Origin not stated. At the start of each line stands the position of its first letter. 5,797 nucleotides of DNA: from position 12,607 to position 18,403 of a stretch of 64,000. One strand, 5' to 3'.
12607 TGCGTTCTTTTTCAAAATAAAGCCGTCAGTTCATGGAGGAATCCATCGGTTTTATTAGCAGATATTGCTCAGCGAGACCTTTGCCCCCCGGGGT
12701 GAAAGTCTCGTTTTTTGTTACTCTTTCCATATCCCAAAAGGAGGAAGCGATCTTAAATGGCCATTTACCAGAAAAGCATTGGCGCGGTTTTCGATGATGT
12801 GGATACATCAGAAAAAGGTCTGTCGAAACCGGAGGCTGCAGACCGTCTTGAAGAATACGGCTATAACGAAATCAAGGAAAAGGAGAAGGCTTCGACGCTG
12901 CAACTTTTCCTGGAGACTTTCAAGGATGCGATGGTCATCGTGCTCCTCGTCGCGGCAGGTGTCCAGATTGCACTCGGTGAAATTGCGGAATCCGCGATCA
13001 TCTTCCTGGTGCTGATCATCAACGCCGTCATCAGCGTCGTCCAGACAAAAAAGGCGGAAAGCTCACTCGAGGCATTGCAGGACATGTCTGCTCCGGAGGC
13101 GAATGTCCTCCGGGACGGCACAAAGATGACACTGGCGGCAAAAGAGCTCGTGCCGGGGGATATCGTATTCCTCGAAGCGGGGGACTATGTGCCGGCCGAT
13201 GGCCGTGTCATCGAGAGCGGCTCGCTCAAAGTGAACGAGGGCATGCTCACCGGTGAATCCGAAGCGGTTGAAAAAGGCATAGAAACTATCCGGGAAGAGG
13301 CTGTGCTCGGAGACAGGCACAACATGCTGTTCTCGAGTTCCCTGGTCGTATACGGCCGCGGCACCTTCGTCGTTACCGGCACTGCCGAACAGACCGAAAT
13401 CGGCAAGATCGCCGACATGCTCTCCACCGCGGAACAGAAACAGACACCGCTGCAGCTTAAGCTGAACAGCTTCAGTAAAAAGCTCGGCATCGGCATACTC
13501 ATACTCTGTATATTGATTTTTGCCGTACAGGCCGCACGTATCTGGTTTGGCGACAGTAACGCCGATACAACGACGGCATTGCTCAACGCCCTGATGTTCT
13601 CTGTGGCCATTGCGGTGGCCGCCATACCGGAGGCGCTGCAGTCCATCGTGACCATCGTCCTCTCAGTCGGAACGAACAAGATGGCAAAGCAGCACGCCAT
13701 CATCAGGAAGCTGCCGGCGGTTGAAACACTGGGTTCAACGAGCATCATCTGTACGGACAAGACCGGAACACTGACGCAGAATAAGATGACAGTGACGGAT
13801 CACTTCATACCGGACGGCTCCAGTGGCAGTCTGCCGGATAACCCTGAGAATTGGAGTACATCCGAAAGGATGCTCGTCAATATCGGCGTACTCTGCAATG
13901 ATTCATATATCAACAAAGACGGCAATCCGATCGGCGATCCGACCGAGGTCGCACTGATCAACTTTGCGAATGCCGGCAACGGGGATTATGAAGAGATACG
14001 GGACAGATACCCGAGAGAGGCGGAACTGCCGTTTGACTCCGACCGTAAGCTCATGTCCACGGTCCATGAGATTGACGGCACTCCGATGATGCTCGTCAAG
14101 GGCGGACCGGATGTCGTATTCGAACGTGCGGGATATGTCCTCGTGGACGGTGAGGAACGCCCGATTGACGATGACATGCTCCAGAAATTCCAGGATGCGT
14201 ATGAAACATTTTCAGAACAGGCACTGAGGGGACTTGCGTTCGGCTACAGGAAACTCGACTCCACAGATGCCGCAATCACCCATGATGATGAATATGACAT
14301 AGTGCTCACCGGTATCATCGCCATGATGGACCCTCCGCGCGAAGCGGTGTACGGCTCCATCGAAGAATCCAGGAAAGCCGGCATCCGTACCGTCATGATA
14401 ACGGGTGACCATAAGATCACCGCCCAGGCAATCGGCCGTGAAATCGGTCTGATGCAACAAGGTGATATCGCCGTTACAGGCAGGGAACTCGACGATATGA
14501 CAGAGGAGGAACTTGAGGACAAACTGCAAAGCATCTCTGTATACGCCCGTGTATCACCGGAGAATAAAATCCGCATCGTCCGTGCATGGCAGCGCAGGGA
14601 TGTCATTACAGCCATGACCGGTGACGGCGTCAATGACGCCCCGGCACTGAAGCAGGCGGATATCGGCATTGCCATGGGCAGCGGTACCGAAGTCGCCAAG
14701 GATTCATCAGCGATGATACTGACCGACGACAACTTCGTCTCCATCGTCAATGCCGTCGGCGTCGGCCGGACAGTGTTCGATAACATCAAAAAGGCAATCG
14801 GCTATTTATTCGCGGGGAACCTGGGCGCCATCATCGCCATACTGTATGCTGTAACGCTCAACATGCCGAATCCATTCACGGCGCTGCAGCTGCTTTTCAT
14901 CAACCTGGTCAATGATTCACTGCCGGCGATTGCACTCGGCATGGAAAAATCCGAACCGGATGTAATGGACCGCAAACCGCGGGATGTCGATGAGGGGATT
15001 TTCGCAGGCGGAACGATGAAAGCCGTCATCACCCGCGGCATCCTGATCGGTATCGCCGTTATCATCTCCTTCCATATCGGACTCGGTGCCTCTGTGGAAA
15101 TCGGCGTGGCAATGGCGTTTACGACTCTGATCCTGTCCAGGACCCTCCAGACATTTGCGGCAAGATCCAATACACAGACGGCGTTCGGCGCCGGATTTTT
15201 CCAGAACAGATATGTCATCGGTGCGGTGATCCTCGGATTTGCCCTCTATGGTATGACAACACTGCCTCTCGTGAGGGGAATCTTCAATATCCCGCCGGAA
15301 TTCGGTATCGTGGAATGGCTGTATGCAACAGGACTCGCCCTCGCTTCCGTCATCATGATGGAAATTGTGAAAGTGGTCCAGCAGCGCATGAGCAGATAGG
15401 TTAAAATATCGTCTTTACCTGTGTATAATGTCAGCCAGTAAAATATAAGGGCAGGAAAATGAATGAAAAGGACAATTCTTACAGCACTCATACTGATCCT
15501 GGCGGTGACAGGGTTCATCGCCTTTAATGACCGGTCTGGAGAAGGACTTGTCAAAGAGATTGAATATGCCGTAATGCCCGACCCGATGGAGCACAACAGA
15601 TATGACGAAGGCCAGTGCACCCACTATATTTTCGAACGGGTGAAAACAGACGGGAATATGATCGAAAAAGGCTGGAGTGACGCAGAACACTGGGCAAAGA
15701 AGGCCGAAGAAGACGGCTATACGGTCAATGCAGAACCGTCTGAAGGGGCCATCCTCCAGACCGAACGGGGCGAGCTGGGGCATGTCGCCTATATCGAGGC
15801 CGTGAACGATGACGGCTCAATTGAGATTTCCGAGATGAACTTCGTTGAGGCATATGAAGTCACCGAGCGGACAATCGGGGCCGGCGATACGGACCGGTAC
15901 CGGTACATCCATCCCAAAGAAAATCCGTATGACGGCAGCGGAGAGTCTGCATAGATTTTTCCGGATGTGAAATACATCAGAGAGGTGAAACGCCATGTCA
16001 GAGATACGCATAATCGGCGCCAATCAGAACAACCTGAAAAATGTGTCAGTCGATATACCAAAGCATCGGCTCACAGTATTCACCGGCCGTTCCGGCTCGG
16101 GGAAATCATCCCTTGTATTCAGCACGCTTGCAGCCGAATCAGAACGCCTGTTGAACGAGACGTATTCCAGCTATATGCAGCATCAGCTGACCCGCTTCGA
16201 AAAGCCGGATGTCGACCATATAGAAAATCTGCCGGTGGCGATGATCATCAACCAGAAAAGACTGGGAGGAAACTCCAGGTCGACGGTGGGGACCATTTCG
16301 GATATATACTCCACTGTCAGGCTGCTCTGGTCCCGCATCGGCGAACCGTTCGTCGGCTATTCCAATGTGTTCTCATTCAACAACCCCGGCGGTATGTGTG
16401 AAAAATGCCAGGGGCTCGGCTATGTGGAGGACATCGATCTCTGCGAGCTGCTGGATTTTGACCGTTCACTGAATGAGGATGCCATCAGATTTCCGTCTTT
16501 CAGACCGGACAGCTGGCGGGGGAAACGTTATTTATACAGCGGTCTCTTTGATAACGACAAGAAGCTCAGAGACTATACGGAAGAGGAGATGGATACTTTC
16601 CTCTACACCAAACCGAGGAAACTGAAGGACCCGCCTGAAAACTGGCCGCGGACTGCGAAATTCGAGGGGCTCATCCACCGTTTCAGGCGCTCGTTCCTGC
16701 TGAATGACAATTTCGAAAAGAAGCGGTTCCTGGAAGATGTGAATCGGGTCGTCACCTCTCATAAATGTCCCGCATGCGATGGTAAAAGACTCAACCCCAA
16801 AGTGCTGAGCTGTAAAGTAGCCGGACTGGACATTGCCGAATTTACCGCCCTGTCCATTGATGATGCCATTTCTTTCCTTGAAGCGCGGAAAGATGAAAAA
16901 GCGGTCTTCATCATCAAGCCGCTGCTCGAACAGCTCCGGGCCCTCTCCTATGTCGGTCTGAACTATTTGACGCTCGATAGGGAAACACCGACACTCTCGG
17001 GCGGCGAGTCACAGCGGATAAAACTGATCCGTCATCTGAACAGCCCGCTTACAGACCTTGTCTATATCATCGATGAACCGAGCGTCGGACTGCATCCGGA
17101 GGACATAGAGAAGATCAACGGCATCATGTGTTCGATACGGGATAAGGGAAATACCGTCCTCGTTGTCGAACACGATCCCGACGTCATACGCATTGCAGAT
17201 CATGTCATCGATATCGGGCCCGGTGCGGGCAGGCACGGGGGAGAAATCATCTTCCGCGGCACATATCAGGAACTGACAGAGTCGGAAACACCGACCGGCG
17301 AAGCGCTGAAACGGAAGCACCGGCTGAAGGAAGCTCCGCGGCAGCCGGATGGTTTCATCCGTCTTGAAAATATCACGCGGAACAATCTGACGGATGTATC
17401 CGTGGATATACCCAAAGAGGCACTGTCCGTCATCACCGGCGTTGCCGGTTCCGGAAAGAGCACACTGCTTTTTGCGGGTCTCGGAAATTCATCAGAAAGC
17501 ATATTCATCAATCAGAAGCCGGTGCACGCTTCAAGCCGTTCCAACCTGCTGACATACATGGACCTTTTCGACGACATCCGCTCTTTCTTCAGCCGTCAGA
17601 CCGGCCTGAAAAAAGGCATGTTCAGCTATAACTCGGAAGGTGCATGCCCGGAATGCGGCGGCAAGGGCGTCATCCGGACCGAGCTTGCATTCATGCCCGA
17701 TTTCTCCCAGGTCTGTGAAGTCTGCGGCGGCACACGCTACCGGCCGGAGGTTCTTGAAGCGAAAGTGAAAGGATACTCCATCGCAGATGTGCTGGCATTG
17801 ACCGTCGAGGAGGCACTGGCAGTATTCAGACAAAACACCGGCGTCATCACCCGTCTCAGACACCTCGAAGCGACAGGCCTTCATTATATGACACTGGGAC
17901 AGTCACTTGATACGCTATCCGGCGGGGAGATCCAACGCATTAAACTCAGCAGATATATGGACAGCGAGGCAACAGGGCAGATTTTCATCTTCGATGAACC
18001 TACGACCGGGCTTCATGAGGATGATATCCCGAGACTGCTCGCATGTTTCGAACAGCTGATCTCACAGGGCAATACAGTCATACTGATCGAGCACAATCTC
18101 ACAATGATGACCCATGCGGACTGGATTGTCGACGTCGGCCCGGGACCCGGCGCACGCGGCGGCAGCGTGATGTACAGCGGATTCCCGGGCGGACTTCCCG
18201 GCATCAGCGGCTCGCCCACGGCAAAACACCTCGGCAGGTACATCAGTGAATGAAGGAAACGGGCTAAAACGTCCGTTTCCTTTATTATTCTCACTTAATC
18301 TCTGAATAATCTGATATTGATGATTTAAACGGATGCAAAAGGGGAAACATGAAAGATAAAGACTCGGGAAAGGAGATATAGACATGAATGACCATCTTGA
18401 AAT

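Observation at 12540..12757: Candidate Mn2+ (yybP-ykoY) riboswitch with an attenuator upstream of a P-type cation ATPase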

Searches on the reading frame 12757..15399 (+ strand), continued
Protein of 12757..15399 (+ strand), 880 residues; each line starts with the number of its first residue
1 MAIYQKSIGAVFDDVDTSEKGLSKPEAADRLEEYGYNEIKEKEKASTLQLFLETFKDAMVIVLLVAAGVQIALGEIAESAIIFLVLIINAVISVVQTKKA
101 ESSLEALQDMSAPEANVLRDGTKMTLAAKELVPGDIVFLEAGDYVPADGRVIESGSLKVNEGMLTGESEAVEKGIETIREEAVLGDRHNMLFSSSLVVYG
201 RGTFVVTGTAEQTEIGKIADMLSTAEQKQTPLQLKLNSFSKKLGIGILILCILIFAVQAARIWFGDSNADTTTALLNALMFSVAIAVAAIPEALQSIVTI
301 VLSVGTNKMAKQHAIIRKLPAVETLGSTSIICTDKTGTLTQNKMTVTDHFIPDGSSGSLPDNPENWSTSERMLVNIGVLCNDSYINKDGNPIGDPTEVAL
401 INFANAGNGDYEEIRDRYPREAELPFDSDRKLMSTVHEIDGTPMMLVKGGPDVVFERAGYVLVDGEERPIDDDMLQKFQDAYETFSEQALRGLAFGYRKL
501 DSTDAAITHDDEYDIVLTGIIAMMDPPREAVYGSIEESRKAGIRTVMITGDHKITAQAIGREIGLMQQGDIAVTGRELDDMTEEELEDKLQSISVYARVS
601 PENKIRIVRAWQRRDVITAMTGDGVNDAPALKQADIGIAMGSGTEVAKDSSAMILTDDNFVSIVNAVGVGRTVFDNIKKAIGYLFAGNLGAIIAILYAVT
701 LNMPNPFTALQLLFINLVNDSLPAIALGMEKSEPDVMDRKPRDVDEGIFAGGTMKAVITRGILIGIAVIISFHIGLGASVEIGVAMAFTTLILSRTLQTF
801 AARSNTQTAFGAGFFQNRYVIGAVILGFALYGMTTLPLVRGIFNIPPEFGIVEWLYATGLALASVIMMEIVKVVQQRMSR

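Call 38: find_encoding_contigs(protein=P0001, flank=1500, max_places=1)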
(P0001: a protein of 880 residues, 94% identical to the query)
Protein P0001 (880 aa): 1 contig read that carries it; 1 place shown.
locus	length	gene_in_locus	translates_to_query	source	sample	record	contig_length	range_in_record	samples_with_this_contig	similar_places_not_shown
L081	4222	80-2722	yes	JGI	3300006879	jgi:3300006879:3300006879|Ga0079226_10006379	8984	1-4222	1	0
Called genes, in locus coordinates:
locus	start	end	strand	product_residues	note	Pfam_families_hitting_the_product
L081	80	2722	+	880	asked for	PF00690:Cation_ATPase_N, PF00122:E1-E2_ATPase, PF00702:Hydrolase, PF13246:Cation_ATPase, PF00689:Cation_ATPase_C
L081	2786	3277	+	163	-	PF05257:CHAP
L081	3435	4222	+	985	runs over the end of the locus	PF13510:Fer2_4, PF10588:NADH-G_4Fe-4S_3, PF00037:Fer4 (faint), PF12797:Fer4_2 (faint), PF12838:Fer4_7 (weak), PF04879:Molybdop_Fe4S4, PF00384:Molybdopterin, PF01568:Molydop_binding, +2 more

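Call 39: find_encoding_contigs(protein=P0003, flank=3000, max_places=1)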
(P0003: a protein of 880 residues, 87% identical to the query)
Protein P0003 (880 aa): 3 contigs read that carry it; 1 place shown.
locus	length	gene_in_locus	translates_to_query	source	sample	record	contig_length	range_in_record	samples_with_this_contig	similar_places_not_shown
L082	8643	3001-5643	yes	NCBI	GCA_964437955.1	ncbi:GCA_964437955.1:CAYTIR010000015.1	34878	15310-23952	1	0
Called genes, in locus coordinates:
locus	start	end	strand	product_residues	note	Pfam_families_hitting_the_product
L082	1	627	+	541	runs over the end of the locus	PF02028:BCCT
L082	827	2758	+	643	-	PF06874:FBPase_2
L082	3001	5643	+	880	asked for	PF00690:Cation_ATPase_N, PF00122:E1-E2_ATPase, PF00702:Hydrolase, PF13246:Cation_ATPase, PF00689:Cation_ATPase_C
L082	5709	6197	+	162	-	PF05257:CHAP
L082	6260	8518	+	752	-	PF02463:SMC_N (faint), PF03193:RsgA_GTPase (faint), PF13175:AAA_15 (faint), PF13476:AAA_23 (faint), PF13555:AAA_29 (faint), PF20703:nSTAND1 (faint), PF13304:AAA_21 (faint), PF00005:ABC_tran, +1 more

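Call 40: find_encoding_contigs(protein=P0118, flank=1500, max_places=1)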
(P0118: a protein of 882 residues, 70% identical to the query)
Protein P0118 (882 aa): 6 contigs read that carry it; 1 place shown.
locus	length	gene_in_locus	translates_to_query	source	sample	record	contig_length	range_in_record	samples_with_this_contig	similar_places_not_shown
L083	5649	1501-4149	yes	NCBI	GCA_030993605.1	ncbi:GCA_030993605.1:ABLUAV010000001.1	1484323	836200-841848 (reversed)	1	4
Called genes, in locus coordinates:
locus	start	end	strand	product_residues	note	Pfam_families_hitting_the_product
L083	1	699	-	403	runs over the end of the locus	PF00083:Sugar_tr, PF07690:MFS_1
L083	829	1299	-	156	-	PF01047:MarR, PF12802:MarR_2, PF13463:HTH_27, PF13601:HTH_34 (weak)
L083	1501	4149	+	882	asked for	PF00690:Cation_ATPase_N, PF00122:E1-E2_ATPase, PF00702:Hydrolase, PF13246:Cation_ATPase, PF08282:Hydrolase_3 (weak), PF00689:Cation_ATPase_C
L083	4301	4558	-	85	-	PF06961:DUF1294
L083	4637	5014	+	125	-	PF01042:Ribonuc_L-PSP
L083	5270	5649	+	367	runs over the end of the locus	PF01717:Meth_synt_2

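Call 41: find_encoding_contigs(protein=P0006, flank=1500, max_places=1)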
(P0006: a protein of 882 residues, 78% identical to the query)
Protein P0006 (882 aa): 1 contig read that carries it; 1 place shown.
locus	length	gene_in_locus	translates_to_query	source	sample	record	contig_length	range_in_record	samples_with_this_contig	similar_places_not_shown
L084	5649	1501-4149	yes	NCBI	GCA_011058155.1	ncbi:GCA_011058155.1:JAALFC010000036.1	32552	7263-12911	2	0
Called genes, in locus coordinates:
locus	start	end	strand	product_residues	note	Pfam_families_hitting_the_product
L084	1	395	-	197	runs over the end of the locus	PF04239:DUF421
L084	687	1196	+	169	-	PF13302:Acetyltransf_3, PF13420:Acetyltransf_4, PF13523:Acetyltransf_8 (weak), PF13673:Acetyltransf_10 (weak), PF00583:Acetyltransf_1, PF13508:Acetyltransf_7, PF08445:FR47 (weak)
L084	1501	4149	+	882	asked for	PF00690:Cation_ATPase_N, PF00122:E1-E2_ATPase, PF08282:Hydrolase_3 (faint), PF00702:Hydrolase, PF13246:Cation_ATPase, PF00689:Cation_ATPase_C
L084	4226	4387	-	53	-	-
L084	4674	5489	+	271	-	-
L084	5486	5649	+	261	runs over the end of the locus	-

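Call 44: find_encoding_contigs(protein=P0008, flank=1200, max_places=1)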
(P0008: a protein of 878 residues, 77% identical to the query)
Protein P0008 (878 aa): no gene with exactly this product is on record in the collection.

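Call 45: find_encoding_contigs(protein=P0053, flank=1200, max_places=1)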
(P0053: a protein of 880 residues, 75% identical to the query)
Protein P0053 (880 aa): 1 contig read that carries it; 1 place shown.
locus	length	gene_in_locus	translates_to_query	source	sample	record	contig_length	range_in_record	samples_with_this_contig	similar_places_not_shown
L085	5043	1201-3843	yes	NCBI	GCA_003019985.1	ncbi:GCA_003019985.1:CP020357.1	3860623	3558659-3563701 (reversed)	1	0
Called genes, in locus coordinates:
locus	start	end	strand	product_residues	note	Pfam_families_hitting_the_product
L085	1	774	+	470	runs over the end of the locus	PF00206:Lyase_1, PF14698:ASL_C2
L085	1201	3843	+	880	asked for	PF00690:Cation_ATPase_N, PF00122:E1-E2_ATPase, PF00702:Hydrolase, PF13246:Cation_ATPase, PF00689:Cation_ATPase_C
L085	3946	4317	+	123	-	PF03788:LrgA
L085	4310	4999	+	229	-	PF04172:LrgB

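Call 46: find_encoding_contigs(protein=P0097, flank=1200, max_places=1)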
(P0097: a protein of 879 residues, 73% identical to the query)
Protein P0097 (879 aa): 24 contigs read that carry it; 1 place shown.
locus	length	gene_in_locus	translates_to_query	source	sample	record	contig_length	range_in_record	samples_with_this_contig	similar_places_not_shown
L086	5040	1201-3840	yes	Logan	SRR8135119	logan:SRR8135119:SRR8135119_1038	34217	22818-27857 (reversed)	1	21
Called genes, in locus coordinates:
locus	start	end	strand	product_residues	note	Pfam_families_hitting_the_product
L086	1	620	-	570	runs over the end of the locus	PF00916:Sulfate_transp, PF01740:STAS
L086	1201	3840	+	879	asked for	PF00690:Cation_ATPase_N, PF00122:E1-E2_ATPase, PF00702:Hydrolase, PF13246:Cation_ATPase, PF00689:Cation_ATPase_C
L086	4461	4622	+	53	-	-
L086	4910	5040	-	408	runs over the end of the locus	PF05684:DUF819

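Call 47: find_encoding_contigs(protein=P0013, flank=1200, max_places=1)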
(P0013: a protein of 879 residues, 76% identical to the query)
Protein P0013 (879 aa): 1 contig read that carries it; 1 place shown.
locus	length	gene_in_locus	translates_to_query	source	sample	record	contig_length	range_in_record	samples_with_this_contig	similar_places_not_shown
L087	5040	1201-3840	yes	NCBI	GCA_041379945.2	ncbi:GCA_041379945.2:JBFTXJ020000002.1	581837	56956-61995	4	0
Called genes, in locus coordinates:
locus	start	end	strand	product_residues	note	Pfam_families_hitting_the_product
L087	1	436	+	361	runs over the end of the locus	PF18801:RapH_N, PF13432:TPR_16 (faint), PF07719:TPR_2 (faint), PF13181:TPR_8 (faint), PF13424:TPR_12 (faint), PF13428:TPR_14 (faint)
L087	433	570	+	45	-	-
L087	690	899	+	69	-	PF00269:SASP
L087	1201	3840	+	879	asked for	PF00690:Cation_ATPase_N, PF00122:E1-E2_ATPase, PF00702:Hydrolase, PF13246:Cation_ATPase, PF08282:Hydrolase_3 (weak), PF00689:Cation_ATPase_C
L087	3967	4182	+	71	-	-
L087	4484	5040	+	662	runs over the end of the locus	PF12895:ANAPC3 (faint), PF13176:TPR_7 (faint), PF13424:TPR_12 (faint), PF20308:TPR-S (faint), PF13432:TPR_16 (weak), PF00515:TPR_1 (weak), PF13371:TPR_9 (weak), PF00515:TPR_1 (weak), +13 more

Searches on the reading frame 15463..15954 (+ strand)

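Call 7: search_protein_families(library=ncbifam, proteins=[window:15463-15954:+])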
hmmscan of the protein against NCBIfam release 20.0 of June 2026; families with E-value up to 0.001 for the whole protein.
window:15463-15954:+ (163 aa): 6 families
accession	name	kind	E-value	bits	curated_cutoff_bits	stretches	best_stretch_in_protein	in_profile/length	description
NF006360.0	PRK08581.1-2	equivalog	1.8e-22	79.5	605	1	44-152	595-709/709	amidase domain-containing protein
NF006359.0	PRK08581.1-1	equivalog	1.8e-15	56.7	798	1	45-150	506-617/619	amidase domain-containing protein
NF046104.1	PptglHdxlasePcsB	equivalog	2.3e-13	50.1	450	1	43-130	294-377/400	peptidoglycan hydrolase PcsB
NF006362.0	PRK08581.1-4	equivalog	2.8e-13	49.7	620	1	45-152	428-541/541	amidase domain-containing protein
NF006361.0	PRK08581.1-3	equivalog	2.4e-10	39.5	839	1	41-136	532-635/652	amidase domain-containing protein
NF052572.1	PtdglycHdlsScrM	equivalog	1.1e-07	31.2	400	1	50-127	63-146/373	peptidoglycan hydrolase ScrM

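Call 8: search_protein_families(library=pfam, proteins=[window:15463-15954:+])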
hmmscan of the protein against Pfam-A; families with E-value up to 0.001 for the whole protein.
window:15463-15954:+ (163 aa): 1 family
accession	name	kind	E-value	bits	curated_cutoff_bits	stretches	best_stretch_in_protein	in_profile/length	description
PF05257.22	CHAP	-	1.1e-17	64.7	26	1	44-126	3-81/81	CHAP domain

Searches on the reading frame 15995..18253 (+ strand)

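Call 7: search_protein_families(library=ncbifam, proteins=[window:15995-18253:+])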
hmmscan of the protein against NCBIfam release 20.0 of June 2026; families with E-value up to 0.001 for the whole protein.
window:15995-18253:+ (752 aa): 170 families (the best 25 are shown)
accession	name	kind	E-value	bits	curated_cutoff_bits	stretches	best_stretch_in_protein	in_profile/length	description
TIGR00630.1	uvra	equivalog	1e-210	702.4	729.8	3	124-493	266-651/924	excinuclease ABC subunit UvrA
NF001503.0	PRK00349.1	equivalog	1.3e-206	688.7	1147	3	124-494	268-654/943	excinuclease ABC subunit UvrA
NF001885.0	PRK00635.1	equivalog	1.9e-133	446.3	3054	2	124-751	260-920/1809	excinuclease ABC subunit A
NF040873.1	AztA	equivalog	1.1e-34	119.7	220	2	623-712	103-189/191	zinc ABC transporter ATP-binding protein AztA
TIGR03608.1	L_ocin_972_ABC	subfamily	4.7e-34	117.7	254.85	2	313-407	115-206/206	putative bacteriocin export ABC transporter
TIGR02857.1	CydD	equivalog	1.1e-33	117.1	435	2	631-714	449-529/529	thiol reductant ABC exporter subunit CydD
TIGR04521.1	ECF_ATPase_2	equivalog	1.1e-30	106.7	330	3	315-426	126-231/279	energy-coupling factor transporter ATPase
TIGR02673.1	FtsE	equivalog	1.7e-29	103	264.85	2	635-707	132-202/214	cell division ATP-binding protein FtsE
NF007601.2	PRK10247.1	equivalog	2.8e-28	98.8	292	2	315-406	113-203/204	iron efflux ABC transporter ATP-binding subunit FetA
NF010068.0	PRK13548.1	equivalog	8.5e-26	90.6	261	2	622-710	120-212/261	heme ABC transporter ATP-binding protein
TIGR00972.1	3a0107s01c2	equivalog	6.4e-25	87.9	343.2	3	327-407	138-216/248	phosphate ABC transporter ATP-binding protein PstB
TIGR02315.1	ABC_phnC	equivalog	8.1e-25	87.6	266.1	2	313-430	126-236/243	phosphonate ABC transporter ATP-binding protein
TIGR03873.1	F420-0_ABC_ATP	hypoth_equivalog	2.1e-24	86.2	372.4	2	635-712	132-208/256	putative F420-0 ABC transporter ATP-binding protein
TIGR04520.1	ECF_ATPase_1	equivalog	2e-23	83.2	315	2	636-712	132-207/269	energy-coupling factor transporter ATPase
NF007826.0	PRK10535.1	equivalog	7.1e-23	80.7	966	2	330-411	141-220/648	macrolide ABC transporter ATP-binding protein/permease MacB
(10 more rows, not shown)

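Call 8: search_protein_families(library=pfam, proteins=[window:15995-18253:+])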
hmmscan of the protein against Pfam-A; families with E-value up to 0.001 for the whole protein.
window:15995-18253:+ (752 aa): 10 families
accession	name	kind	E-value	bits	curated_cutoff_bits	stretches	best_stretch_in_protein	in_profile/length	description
PF00005.33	ABC_tran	-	2.3e-22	80.5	25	1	465-671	1-137/137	ABC transporter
PF13555.12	AAA_29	-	1.2e-08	34.9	27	0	13-41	11-39/61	P-loop containing region of AAA domain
PF20703.3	nSTAND1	-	1.7e-08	35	27.1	1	16-83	25-88/379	Novel STAND NTPase 1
PF02463.25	SMC_N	-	3.1e-07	30.5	40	0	13-46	12-49/220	RecF/RecN/SMC N terminal domain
PF13304.12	AAA_21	-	4.8e-06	27.3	27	0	342-395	246-300/304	AAA domain, putative AbiEii toxin, Type IV TA system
PF03193.22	RsgA_GTPase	-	1.6e-05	25.3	30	0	10-43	93-125/174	RsgA GTPase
PF00684.25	DnaJ_CXXCXGXG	-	2.6e-05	24.8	32.7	0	547-581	14-51/65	DnaJ central domain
PF13476.12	AAA_23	-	0.00013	23.1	27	0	15-41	11-36/201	AAA domain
PF13191.12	AAA_16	-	0.0002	22.3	32.6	0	479-519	28-64/167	AAA ATPase domain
PF13175.12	AAA_15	-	0.0002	21.6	32.1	0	13-41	13-40/374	AAA ATPase domain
